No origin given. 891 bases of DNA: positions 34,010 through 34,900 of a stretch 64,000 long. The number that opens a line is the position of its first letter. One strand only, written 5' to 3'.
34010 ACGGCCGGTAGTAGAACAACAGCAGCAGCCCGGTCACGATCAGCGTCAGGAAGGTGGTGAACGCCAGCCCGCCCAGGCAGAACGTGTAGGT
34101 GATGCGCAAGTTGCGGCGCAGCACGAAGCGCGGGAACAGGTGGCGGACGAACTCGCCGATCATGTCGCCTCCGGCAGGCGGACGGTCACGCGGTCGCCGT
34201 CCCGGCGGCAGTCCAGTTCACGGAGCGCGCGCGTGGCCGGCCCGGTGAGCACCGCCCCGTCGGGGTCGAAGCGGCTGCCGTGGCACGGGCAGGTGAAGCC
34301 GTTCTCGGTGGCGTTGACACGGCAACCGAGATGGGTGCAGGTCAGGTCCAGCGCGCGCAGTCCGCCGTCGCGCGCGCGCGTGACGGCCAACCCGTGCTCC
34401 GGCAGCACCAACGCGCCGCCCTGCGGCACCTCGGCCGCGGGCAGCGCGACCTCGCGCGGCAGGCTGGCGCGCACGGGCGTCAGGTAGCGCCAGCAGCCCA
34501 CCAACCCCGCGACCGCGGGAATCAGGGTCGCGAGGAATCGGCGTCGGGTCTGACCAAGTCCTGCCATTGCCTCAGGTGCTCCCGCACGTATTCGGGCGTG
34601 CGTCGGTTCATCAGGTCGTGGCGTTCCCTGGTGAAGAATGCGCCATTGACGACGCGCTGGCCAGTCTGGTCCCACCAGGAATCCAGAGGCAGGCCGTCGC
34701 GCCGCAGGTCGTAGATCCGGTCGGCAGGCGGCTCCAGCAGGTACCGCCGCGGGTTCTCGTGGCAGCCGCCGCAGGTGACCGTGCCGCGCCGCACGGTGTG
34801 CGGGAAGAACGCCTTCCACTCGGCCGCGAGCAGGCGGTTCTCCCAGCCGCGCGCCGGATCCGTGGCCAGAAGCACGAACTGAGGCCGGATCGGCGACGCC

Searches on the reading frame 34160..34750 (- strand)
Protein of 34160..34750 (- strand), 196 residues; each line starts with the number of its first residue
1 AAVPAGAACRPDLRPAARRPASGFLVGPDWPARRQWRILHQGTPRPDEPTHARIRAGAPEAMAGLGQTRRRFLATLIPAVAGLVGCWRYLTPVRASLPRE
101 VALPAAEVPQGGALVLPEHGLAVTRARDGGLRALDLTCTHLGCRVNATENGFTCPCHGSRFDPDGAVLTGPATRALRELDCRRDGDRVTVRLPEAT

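Call 21: search_protein_families(library=ncbifam, proteins=[window:34160-34750:-], max_evalue=0.001)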
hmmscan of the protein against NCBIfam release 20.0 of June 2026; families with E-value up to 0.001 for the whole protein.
window:34160-34750:- (196 aa): 6 families
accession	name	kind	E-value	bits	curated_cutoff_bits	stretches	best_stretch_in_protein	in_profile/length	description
NF045928.1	Cytb6fFeSPetC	equivalog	7.2e-15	54.8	250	1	134-182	104-154/179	cytochrome b6-f complex iron-sulfur subunit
NF010001.0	PRK13474.1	subfamily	1e-14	54.3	154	1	135-190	104-161/178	cytochrome b6-f complex iron-sulfur subunit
TIGR01416.1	Rieske_proteo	equivalog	7.5e-12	45.6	97.4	1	137-176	115-160/176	ubiquinol-cytochrome c reductase iron-sulfur subunit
NF050121.1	bc1_QcrA_actin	exception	3.7e-08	33.3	275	1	135-181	244-295/319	cytochrome bc1 complex Rieske iron-sulfur subunit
TIGR02694.1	arsenite_ox_S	equivalog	3.5e-07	30.2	95.65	1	126-184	46-108/129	arsenate reductase (azurin) small subunit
NF007422.0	PRK09965.1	equivalog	0.00012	22.1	113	1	104-195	8-103/106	bifunctional 3-phenylpropionate/cinnamic acid dioxygenase ferredoxin subunit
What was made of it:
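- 34160..34567 (-): extO: Rieske Fe-S protein with a Tat signal (135 aa). It hits Rieske/PetC models (call 21).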
